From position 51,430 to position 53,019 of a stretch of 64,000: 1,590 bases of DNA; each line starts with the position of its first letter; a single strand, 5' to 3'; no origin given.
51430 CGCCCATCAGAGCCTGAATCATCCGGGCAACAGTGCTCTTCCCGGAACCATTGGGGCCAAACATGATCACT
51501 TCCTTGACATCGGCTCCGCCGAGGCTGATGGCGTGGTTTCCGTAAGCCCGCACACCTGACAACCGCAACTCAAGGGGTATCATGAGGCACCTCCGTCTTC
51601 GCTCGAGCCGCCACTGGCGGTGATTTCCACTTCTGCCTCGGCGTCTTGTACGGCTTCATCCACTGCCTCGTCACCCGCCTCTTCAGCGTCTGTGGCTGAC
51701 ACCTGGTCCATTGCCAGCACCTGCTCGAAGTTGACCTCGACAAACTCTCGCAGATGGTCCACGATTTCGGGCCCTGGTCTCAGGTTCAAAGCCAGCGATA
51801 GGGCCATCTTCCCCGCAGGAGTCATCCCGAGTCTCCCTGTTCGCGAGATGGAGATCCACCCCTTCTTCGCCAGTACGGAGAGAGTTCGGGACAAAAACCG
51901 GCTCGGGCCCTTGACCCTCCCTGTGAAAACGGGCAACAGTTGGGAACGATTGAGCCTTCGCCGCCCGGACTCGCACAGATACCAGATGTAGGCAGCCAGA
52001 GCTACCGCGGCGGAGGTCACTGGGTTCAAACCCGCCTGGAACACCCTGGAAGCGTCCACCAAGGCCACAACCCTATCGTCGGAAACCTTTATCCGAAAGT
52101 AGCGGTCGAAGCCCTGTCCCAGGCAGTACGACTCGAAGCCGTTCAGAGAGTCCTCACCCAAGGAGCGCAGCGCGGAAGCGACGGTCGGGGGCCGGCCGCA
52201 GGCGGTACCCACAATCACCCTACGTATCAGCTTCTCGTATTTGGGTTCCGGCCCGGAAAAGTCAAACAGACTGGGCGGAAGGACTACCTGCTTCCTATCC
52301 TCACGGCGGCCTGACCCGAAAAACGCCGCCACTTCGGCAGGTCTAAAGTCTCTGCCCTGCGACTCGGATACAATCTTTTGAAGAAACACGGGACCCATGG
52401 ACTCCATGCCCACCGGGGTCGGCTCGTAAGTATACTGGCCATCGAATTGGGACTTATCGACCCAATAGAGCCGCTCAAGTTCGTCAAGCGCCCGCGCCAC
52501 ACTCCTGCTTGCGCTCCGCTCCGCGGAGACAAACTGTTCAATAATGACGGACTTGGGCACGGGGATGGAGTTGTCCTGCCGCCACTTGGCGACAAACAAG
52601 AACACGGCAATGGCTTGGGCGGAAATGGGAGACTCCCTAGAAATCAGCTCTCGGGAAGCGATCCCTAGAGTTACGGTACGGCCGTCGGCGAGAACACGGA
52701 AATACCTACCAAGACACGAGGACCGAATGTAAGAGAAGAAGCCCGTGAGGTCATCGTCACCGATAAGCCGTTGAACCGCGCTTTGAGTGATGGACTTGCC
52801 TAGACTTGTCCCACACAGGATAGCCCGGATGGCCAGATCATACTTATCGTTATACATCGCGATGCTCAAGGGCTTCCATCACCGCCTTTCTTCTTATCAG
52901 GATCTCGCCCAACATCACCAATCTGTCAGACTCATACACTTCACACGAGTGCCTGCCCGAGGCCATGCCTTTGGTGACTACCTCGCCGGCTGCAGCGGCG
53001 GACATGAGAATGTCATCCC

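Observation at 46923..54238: Four-gene SMC-ATPase/Toprim operon: Wadjet-like in order, but with SMC-type head, doubled wHTH subunit and an unrecognisable first gene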

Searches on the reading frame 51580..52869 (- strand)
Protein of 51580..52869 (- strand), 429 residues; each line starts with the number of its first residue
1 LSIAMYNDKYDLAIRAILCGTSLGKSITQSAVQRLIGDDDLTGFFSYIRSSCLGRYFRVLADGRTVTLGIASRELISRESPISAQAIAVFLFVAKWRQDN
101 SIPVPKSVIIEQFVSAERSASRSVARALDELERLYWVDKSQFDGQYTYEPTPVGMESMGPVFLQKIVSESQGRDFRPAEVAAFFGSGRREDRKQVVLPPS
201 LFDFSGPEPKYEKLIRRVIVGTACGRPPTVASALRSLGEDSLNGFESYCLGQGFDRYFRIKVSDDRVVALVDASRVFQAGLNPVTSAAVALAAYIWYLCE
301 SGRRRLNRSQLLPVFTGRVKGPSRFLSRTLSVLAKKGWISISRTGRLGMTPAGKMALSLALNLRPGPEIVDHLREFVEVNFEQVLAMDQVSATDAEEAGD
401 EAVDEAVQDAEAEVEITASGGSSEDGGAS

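Call 3: search_protein_families(library=pfam, proteins=[window:51580-52869:-], max_evalue=1)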
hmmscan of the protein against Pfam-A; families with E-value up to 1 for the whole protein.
window:51580-52869:- (429 aa): 3 families
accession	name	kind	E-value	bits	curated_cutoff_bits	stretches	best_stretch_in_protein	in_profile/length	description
PF25213.1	HVO_A0261_N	-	9.7e-05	22.6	35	2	121-154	37-67/86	HVO_A0261 N-terminal domain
PF14277.12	DUF4364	-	0.045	14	26.9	0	295-394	5-106/162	Domain of unknown function (DUF4364)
PF23987.1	Phage_holin_10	-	0.049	14.1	27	0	280-299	29-48/52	Bacteriophage holin Pam3 gp28 family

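Call 4: search_protein_families(library=padloc, proteins=[window:51580-52869:-], max_evalue=1)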
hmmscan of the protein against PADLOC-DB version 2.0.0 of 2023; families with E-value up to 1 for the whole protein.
window:51580-52869:- (429 aa): 1 family
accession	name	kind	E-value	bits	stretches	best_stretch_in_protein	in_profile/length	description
PDLC00570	JetB3|JetB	-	7.6e-07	26.9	1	32-184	58-216/228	Unknown function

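Call 5: search_protein_families(library=ncbifam, proteins=[window:51580-52869:-], max_evalue=1)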
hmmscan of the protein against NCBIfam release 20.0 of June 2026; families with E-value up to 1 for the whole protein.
window:51580-52869:- (429 aa): 0 families

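Call 13: find_homologous_proteins(query=window:51580-52869:-)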
Query window:51580-52869:- (429 aa): 10 proteins with E <= 0.001 among 8000 candidates.
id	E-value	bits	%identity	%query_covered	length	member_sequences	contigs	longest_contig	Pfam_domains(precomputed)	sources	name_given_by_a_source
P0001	1.4e-278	941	100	100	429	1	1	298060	-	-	-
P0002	1.0e-141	491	83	63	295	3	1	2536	-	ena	-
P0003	3.2e-139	482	57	88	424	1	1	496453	PF25213.2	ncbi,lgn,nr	ncbi:MAG: hypothetical protein HPY55_07670 [Firmicutes bacterium]|nr:hypothetical protein [Bacillota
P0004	3.8e-134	466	53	93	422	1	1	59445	PF25213.2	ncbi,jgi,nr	ncbi:MAG: hypothetical protein NUV93_00030 [Firmicutes bacterium]|jgi:hypothetical protein|nr:hypoth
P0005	5.6e-133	462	52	95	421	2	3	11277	PF25213.2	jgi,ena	-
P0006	2.1e-131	457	53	92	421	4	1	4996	-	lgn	-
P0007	1.1e-126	441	49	94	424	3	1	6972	-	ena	-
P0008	6.4e-126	439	50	95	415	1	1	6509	-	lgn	-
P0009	6.7e-120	419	50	93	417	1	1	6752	-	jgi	jgi:hypothetical protein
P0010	1.1e-119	418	48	93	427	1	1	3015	-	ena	-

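Call 19: search_solved_structures(query=window:51580-52869:-, max_evalue=10)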
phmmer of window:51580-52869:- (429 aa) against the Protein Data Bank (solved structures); distinct sequences matched with E-value up to 10: 4.
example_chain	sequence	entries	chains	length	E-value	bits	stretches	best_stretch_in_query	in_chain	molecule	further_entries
1y7u_A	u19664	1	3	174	0.067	15.3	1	36-109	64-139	Acyl-CoA hydrolase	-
4ow4_A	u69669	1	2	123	0.33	13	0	46-65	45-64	Beta-terfoil designed by folding nucleus symmetric expansion (""Phifoil"")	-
5tfm_A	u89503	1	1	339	0.78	11.8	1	200-233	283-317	Cadherin-23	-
5hp0_A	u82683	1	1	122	2.4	10.2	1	80-131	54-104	CREB-binding protein,Cellular tumor antigen p53 fusion protein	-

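Call 22: find_encoding_contigs(protein=P0003, flank=10000, max_places=2)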
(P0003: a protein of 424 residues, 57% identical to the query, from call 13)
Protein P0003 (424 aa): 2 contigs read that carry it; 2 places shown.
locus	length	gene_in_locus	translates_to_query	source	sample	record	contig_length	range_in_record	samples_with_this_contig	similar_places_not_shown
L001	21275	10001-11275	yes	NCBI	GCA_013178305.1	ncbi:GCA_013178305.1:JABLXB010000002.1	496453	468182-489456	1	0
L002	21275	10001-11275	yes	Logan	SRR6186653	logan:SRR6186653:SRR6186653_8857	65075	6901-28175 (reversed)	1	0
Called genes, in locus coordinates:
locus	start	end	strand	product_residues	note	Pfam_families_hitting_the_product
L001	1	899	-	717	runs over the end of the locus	PF01869:BcrAD_BadFG (faint), PF05378:Hydant_A_N, PF13941:MutL (weak), PF01968:Hydantoinase_A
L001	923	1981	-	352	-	PF01408:GFO_IDH_MocA, PF02894:GFO_IDH_MocA_C, PF22725:GFO_IDH_MocA_C3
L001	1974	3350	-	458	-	PF01266:DAO (faint), PF12831:FAD_oxidored, PF13450:NAD_binding_8 (weak)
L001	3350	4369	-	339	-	PF01408:GFO_IDH_MocA, PF22725:GFO_IDH_MocA_C3, PF02894:GFO_IDH_MocA_C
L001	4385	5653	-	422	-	-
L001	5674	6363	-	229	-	-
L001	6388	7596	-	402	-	PF13412:HTH_24 (weak), PF00480:ROK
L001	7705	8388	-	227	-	-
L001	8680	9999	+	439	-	-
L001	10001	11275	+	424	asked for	PF25213:HVO_A0261_N (faint)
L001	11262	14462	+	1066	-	PF13304:AAA_21 (faint), PF13476:AAA_23, PF02463:SMC_N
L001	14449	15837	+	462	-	PF09664:DUF2399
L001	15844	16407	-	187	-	PF02417:Chromate_transp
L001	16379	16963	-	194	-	PF02417:Chromate_transp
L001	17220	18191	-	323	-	PF00005:ABC_tran, PF13304:AAA_21 (faint), PF08352:oligo_HPY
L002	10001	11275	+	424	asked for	PF25213:HVO_A0261_N (faint)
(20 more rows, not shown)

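Call 23: find_encoding_contigs(protein=P0004, flank=10000, max_places=2)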
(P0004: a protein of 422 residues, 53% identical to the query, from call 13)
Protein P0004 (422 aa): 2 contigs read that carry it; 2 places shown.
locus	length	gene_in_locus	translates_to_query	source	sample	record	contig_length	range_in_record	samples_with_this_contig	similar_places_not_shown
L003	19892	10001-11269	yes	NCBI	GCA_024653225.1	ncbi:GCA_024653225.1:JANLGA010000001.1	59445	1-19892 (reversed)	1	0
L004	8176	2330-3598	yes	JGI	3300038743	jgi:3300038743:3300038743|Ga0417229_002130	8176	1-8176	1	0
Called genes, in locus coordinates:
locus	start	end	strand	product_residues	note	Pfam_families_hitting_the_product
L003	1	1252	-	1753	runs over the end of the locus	PF13229:Beta_helix, PF22842:Pel9A-like_beta_helix (faint), PF13229:Beta_helix, PF00395:SLH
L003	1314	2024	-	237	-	-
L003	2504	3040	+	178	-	PF00188:CAP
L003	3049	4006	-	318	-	PF05684:DUF819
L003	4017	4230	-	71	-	-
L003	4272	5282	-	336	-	PF01244:Peptidase_M19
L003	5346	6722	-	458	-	PF03435:Sacchrp_dh_NADP, PF16653:Sacchrp_dh_C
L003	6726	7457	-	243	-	PF00392:GntR, PF07729:FCD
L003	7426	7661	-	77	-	-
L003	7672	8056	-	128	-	PF05168:HEPN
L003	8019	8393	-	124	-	PF01909:NTP_transf_2, PF18765:Polbeta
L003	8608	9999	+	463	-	-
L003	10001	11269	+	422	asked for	PF25213:HVO_A0261_N (faint)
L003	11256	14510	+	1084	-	PF13304:AAA_21 (faint), PF13476:AAA_23 (faint), PF02463:SMC_N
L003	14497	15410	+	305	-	-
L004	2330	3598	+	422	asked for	PF25213:HVO_A0261_N (faint)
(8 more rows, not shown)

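Call 24: find_encoding_contigs(protein=P0005, flank=10000, max_places=2)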
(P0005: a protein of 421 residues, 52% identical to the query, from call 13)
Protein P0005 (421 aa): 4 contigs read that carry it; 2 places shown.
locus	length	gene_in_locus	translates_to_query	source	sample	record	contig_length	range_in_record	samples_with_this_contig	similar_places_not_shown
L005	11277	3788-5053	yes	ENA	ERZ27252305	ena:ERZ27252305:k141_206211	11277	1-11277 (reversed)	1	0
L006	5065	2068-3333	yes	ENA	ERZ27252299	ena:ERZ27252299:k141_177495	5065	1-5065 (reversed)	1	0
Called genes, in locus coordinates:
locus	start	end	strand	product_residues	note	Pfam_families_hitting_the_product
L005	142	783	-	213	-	PF01930:Cas_Cas4, PF12705:PDDEXK_1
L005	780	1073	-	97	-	PF09827:CRISPR_Cas2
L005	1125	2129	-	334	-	PF01867:Cas_Cas1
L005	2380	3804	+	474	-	-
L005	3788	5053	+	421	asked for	PF25213:HVO_A0261_N (faint)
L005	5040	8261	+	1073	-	PF13304:AAA_21 (faint), PF13476:AAA_23, PF02463:SMC_N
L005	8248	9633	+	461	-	PF09664:DUF2399 (weak)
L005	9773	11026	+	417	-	PF13173:AAA_14, PF13635:DUF4143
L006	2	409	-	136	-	?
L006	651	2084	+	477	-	-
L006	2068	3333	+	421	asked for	PF25213:HVO_A0261_N (faint)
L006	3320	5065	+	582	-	?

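Call 34: search_solved_structures(query=A2, max_evalue=10, show_alignments=2)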
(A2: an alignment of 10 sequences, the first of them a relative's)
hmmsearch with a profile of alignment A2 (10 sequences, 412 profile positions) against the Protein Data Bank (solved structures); distinct sequences matched with E-value up to 10: 3.
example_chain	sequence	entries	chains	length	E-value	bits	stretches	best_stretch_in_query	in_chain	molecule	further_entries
7t3s_A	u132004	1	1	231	0.085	14.8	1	197-229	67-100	Cadherin-23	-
9qf9_A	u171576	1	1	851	0.79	11.6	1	21-95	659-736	Ruminococcus bromii Amy16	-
9qdr_A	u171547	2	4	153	1.1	11.2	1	315-351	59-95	MarR family transcriptional regulator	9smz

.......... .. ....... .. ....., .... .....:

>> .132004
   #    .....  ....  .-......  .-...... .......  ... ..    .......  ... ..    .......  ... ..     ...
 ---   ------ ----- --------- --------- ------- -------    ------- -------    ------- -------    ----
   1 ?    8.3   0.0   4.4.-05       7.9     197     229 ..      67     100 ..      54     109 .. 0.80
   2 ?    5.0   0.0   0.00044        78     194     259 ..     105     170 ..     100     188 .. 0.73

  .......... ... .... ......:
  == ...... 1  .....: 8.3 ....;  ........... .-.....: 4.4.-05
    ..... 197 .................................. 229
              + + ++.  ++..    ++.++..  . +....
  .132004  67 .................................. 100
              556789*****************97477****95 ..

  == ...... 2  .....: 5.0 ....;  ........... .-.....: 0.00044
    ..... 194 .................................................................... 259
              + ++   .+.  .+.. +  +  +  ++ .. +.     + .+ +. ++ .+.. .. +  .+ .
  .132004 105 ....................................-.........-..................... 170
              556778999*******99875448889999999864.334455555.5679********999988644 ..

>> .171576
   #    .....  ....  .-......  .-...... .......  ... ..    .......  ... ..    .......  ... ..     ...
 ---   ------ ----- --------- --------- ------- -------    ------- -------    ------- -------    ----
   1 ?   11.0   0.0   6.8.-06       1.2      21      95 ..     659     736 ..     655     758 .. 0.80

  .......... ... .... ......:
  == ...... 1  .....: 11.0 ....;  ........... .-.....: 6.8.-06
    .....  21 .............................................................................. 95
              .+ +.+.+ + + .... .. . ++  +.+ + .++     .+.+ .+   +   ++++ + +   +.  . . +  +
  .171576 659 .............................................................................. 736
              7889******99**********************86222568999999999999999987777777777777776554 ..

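Call 45: predict_structure(alignment_id=A2)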
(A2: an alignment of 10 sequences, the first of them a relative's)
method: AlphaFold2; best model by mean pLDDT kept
length: 429 residues; sequences in the alignment: 10
mean_pLDDT: 71.2   pTM: 0.56
mean pLDDT of the five models: 71.2, 64.8, 60.4, 58.5, 54.7
residues with pLDDT >= 90: 7; 70-90: 268; 50-70: 93; < 50: 61
segments of 3 or more residues with pLDDT < 50: 1-3, 73-76, 186-197, 389-429
pLDDT, mean of each block of 10 residues (from residue 1): 64 84 69 86 86 77 73 52 77 84 88 66 84 80 84 69 66 67 50 45 58 82 77 87 88 85 82 70 74 87 79 83 87 79 84 73 65 80 64 31 28 30 36
secondary structure, 60 per line:
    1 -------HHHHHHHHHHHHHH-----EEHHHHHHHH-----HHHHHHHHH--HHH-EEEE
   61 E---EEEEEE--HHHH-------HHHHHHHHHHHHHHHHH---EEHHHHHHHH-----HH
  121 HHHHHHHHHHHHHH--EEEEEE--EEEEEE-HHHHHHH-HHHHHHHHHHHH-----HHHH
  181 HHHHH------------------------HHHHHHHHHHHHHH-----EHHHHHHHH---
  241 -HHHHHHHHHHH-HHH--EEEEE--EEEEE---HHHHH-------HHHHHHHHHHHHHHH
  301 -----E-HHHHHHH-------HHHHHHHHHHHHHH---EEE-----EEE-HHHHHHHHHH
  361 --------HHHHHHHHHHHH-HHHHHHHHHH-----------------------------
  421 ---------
elements in order: H8-21 H29-36 H42-50 E57-61 E65-70 H73-76 H84-100 H106-113 H119-134 E137-142 E145-150 H152-158 H160-171 H177-185 H210-223 H230-237 H242-252 E259-263 E266-270 H274-278 H286-300 H308-314 H322-335 E339-341 E347-349 H351-360 H369-380 H382-391

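Call 47: search_protein_representatives(alignment_id=A2)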
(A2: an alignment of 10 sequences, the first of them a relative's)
Query: 10 sequences, 412 profile positions. Proteins with E-value up to 0.001 (for the whole library): 10; up to 1e-10: 7; up to 1e-30: 5. The best 10 are listed.
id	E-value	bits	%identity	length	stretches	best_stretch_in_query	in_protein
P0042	1.9e-184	629.6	-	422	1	1-406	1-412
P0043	2.5e-128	444.8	-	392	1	2-386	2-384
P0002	2.0e-117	408.8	-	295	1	158-411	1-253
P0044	2.1e-104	365.9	-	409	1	7-406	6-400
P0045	6.0e-53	196.5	-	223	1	89-234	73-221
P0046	2.3e-27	112.2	-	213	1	6-209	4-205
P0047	7.6e-13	64.4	-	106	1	350-411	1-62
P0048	3.3e-07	45.8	-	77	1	354-409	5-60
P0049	3.5e-05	39.1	-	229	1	11-193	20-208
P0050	5.2e-04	35.3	-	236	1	25-186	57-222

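Call 50: search_protein_families(library=padloc, proteins=[P0046, P0049, P0050], max_evalue=1)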
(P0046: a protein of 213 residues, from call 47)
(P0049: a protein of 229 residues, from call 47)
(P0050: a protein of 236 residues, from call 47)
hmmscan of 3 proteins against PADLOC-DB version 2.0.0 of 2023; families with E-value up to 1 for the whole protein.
P0046 (213 aa): 3 families
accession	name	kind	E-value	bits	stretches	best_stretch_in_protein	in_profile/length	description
PDLC00570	JetB3|JetB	-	7.5e-08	30.2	1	35-179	67-216/228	Unknown function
PDLC01879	CARF3--CARF_TM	-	0.00057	17.6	1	115-155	183-219/222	-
PDLC03869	LmuC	-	0.026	12.2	1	115-152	88-125/168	-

P0049 (229 aa): 2 families
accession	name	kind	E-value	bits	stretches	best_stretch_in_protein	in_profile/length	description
PDLC00570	JetB3|JetB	-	6.5e-36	122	1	32-203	50-220/228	Unknown function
PDLC00489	JetB1|JetB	-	0.00012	19.6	2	112-186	114-192/235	DUF4194 domain; MukE-like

P0050 (236 aa): 1 family
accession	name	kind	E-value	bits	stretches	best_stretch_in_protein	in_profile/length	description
PDLC00570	JetB3|JetB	-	2e-119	395.1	1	8-228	3-224/228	Unknown function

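Call 51: fold_search(model_id=the predicted structure, library=pdb)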
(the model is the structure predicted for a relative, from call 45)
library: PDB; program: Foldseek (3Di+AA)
matches with E <= 10: 1041; with E <= 0.001: 0
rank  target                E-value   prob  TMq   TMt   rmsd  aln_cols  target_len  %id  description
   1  9qe0_D                1.1e-03  1.00  0.32  0.34  11.0       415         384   10  Neobacillus vireti Wadjet-II JetABC dimer (released 2025-06-25)
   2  5afq_B                4.3e-03  0.66  0.17  0.17  27.5       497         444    9  Crystal structure of RPC62 - RPC32 beta (released 2015-10-07)
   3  8ycm_B                5.2e-03  0.92  0.14  0.24  16.1       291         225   13  Monomeric Human STK19 (released 2024-03-06)
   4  6juv_A                7.2e-03  1.00  0.18  0.35  17.3       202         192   18  Crytsal structure of ScpB derived from Pyrococcus yayanosii (released 2020-01-22)
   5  9gm7_D                8.3e-03  0.91  0.16  0.22  21.0       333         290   14  MukBEF in a nucleotide-bound state with open neck gate (monomer) (released 2025-03-26)
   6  9gm7_C                9.5e-03  0.82  0.16  0.15  26.1       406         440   11  MukBEF in a nucleotide-bound state with open neck gate (monomer) (released 2025-03-26)
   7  9gm9_D                1.1e-02  0.82  0.15  0.20  20.5       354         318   12  MukBEF in a DNA capture state (released 2025-03-26)
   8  8ycm_A                1.2e-02  0.80  0.13  0.22  16.2       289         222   13  Monomeric Human STK19 (released 2024-03-06)
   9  3euh_B                1.4e-02  0.72  0.15  0.19  24.9       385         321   11  Crystal Structure of the MukE-MukF Complex (released 2009-01-20)
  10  6juv_B                1.4e-02  1.00  0.26  0.50   6.5       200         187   16  Crytsal structure of ScpB derived from Pyrococcus yayanosii (released 2020-01-22)
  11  5afq_A                1.5e-02  0.54  0.17  0.16  23.5       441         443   12  Crystal structure of RPC62 - RPC32 beta (released 2015-10-07)
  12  9er2_Q                2.0e-02  0.66  0.13  0.21  16.5       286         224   15  PolII-TCR-STK19 structure. (released 2024-12-04)
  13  3w6j_E                2.4e-02  0.99  0.14  0.34  13.1       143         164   17  Crystal structure of ScpAB core complex (released 2013-04-24)
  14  8iue_P                2.6e-02  0.60  0.14  0.19  19.5       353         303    9  RNA polymerase III pre-initiation complex melting complex 1 (released 2023-05-24)
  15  5hvq_C                2.7e-02  1.00  0.26  0.42   6.0       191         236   12  Alternative model of the MAGE-G1 NSE-1 complex (released 2016-10-26)
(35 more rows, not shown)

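Call 54: find_related_loci(query=P0046, collection=metagenome_contigs, flank=10000)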
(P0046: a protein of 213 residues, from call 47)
Query P0046 (213 aa) in metagenome_contigs; peptide patterns used: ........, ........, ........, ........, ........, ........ (x = any residue, [..] = any of these).
135 stretches matched a pattern, but none encodes a relative of the query by tblastn (E <= 1e-3).

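Call 57: search_dna_similar(query=P0050, collection=plasmids, mode=protein, max_rows=10)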
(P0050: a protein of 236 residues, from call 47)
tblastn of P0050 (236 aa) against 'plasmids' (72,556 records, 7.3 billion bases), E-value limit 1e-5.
No match.

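Call 62: list_cluster_members(proteins=[P0046, P0049, P0050, P0043, P0044])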
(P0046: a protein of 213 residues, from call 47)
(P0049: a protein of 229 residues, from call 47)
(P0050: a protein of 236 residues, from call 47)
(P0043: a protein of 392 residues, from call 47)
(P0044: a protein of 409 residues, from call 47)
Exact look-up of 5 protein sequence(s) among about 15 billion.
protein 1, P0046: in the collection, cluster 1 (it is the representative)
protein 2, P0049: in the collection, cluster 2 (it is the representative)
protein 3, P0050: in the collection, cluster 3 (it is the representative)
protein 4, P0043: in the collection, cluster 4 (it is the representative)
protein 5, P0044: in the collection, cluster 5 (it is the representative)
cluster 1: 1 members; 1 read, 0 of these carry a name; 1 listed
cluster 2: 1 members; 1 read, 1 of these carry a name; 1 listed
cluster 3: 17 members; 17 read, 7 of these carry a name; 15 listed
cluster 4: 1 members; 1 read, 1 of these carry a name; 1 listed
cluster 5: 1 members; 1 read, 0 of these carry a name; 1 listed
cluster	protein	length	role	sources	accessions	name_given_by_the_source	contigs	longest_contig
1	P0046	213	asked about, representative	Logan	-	-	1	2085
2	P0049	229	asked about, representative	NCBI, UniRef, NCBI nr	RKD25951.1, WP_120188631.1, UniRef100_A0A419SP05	hypothetical protein BEP19_03230 [Ammoniphilus oxalaticus] | Uncharacterized protein n=1 Tax=Ammoniphilus oxalaticus TaxID=66863 RepID=A0A419SP05_9BACL | hypothetical protein [Ammoniphilus oxalaticus]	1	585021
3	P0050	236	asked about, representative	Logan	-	-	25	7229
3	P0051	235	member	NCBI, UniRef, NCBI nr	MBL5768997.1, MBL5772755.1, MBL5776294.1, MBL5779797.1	hypothetical protein B5V88_14385 [Heyndrickxia sporothermodurans] | Uncharacterized protein n=1 Tax=Heyndrickxia sporothermodurans TaxID=46224 ... | hypothetical protein [Heyndrickxia sporothermodurans]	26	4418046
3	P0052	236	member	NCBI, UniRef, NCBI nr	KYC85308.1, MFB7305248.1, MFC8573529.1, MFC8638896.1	hypothetical protein [Heyndrickxia sporothermodurans] | Uncharacterized protein n=1 Tax=Heyndrickxia sporothermodurans TaxID=46224 ...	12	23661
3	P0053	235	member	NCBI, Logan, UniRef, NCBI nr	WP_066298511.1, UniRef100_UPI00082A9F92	hypothetical protein [Bacillus sp. FJAT-29937] | hypothetical protein n=1 Tax=Bacillus sp. FJAT-29937 TaxID=1720553 RepID=UPI00082A9F92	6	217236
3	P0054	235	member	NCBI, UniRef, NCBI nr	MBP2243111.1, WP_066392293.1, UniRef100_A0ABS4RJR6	hypothetical protein J2Z40_003699 [Cytobacillus eiseniae] | Uncharacterized protein n=1 Tax=Cytobacillus eiseniae TaxID=762947 RepID=A0ABS4RJR6_9BACI | hypothetical protein [Cytobacillus eiseniae]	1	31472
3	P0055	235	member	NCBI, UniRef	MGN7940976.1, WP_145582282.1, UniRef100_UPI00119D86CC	hypothetical protein [Virgibacillus sp. 6R] | hypothetical protein n=1 Tax=Metabacillus sp. 22489 TaxID=3453928 RepID=UPI00119D86CC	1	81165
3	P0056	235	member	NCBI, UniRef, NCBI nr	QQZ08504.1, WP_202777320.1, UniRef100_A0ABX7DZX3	hypothetical protein [Heyndrickxia vini] | Uncharacterized protein n=1 Tax=Heyndrickxia vini TaxID=1476025 RepID=A0ABX7DZX3_9BACI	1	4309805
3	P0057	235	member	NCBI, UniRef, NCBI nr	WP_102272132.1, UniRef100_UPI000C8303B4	hypothetical protein [Cytobacillus massiliigabonensis] | hypothetical protein n=1 Tax=Cytobacillus massiliigabonensis TaxID=1871011 ...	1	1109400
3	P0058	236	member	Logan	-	-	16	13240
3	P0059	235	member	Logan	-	-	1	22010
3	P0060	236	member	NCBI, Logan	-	-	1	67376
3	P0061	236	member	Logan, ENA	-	-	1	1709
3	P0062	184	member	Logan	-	-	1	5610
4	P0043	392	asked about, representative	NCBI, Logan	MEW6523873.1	MAG: hypothetical protein AB1445_09970 [Bacillota bacterium]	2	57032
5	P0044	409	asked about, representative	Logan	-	-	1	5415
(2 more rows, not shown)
